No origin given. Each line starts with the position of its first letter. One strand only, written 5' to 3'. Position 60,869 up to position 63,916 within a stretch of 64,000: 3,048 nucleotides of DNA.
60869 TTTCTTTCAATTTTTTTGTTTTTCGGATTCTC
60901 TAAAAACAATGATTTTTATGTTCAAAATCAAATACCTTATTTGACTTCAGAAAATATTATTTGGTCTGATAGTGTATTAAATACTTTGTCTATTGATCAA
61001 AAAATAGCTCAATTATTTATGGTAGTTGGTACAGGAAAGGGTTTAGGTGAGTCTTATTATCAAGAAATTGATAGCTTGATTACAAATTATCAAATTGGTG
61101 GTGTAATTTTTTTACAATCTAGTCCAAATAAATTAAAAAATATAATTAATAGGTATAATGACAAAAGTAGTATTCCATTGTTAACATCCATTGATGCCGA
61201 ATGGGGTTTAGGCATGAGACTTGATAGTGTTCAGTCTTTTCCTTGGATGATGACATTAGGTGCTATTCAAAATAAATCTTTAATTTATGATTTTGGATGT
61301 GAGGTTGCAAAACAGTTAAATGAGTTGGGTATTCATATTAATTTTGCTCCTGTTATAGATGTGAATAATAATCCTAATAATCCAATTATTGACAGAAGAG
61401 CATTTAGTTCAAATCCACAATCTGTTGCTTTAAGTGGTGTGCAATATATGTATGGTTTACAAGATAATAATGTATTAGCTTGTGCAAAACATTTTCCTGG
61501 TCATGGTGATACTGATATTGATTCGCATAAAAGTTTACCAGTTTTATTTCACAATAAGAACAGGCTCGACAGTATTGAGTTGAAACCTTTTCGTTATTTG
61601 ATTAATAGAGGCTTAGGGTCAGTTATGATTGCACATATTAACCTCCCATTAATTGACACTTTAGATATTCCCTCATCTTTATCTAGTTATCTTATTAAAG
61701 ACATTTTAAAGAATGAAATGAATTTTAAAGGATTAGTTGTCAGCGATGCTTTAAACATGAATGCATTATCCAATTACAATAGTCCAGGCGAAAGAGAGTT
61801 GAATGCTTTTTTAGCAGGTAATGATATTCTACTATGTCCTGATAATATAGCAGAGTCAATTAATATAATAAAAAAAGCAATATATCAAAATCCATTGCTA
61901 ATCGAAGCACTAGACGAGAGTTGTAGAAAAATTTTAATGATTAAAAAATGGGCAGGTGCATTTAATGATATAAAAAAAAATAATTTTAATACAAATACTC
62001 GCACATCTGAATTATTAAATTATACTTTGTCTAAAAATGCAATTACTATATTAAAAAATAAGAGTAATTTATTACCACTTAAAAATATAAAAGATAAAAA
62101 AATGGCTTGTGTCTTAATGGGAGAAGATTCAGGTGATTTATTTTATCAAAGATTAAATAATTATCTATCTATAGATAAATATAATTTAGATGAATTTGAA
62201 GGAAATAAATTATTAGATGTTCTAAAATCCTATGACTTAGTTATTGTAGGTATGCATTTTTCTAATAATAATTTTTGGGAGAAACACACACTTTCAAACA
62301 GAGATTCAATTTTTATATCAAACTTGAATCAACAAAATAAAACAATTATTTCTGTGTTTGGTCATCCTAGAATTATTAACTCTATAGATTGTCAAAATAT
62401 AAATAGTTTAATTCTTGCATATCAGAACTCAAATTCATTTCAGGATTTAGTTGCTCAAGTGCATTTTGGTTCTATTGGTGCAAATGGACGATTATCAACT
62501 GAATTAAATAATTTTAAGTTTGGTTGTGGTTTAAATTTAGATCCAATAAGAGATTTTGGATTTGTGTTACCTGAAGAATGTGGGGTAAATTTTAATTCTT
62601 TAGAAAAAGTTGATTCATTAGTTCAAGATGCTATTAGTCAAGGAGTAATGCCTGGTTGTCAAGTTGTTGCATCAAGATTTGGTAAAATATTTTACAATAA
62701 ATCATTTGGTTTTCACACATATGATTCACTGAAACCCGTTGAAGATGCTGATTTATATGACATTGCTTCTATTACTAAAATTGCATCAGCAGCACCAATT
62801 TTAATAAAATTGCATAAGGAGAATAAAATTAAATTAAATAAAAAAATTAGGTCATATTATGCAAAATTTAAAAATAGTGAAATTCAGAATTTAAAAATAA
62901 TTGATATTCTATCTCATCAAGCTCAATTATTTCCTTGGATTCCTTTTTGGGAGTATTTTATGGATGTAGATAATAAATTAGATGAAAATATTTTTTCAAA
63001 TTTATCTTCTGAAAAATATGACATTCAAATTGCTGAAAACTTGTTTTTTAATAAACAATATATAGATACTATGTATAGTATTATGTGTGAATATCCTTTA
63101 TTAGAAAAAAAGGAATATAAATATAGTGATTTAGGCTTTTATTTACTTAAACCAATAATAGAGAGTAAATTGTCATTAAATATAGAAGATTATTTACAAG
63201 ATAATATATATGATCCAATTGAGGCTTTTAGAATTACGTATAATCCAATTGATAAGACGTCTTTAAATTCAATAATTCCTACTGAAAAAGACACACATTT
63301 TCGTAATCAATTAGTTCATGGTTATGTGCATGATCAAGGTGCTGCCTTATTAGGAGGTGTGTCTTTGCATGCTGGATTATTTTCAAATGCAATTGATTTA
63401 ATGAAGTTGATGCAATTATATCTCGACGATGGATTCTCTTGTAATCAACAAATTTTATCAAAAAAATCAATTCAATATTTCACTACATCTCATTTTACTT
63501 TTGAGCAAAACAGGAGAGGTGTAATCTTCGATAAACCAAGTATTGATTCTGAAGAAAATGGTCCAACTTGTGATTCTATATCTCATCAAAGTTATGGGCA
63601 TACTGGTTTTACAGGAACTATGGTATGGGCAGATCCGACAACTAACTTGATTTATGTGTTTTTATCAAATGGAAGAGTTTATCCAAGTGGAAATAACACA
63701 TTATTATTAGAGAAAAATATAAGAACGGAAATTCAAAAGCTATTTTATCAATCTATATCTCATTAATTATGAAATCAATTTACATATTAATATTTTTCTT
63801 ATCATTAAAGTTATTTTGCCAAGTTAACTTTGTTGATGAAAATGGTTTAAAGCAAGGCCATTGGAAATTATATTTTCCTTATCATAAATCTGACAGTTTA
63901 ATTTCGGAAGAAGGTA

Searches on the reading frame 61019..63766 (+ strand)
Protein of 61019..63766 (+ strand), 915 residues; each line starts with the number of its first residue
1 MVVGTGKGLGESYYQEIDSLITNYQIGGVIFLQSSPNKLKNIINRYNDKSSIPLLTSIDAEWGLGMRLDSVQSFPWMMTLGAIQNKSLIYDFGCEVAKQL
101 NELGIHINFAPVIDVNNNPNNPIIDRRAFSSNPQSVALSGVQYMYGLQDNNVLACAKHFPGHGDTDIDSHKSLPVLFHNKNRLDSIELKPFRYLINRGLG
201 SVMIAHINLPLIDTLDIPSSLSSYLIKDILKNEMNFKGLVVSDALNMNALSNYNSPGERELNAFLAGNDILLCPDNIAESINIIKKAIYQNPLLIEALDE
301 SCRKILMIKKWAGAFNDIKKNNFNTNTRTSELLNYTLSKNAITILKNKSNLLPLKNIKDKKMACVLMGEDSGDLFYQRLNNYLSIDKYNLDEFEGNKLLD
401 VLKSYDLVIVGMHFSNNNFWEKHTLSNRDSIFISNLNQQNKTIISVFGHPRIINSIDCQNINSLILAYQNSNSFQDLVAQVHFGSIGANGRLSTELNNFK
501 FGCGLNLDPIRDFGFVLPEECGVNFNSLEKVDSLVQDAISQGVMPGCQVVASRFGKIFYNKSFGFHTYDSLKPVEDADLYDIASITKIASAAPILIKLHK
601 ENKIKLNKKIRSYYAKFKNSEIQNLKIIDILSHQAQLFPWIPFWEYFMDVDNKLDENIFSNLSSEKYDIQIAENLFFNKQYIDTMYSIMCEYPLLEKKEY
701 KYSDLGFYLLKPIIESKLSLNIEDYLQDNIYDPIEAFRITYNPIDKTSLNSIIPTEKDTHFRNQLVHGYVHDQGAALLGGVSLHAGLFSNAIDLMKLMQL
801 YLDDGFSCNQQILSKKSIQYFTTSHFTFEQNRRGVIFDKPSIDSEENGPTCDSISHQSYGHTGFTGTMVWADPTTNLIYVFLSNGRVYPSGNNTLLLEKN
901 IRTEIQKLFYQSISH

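Call 47: search_protein_families(library=pfam, proteins=[window:61019-63766:+], max_evalue=0.001)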
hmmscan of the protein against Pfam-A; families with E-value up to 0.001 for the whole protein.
window:61019-63766:+ (915 aa): 3 families
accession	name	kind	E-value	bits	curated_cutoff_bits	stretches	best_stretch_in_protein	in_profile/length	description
PF00933.27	Glyco_hydro_3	-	9.8e-75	252.3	27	1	15-306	18-314/316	Glycosyl hydrolase family 3 N terminal domain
PF00144.29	Beta-lactamase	-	1.3e-30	107.2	27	1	531-888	1-313/329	Beta-lactamase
PF01915.27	Glyco_hydro_3_C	-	1e-05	26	31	1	342-495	1-168/200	Glycosyl hydrolase family 3 C-terminal domain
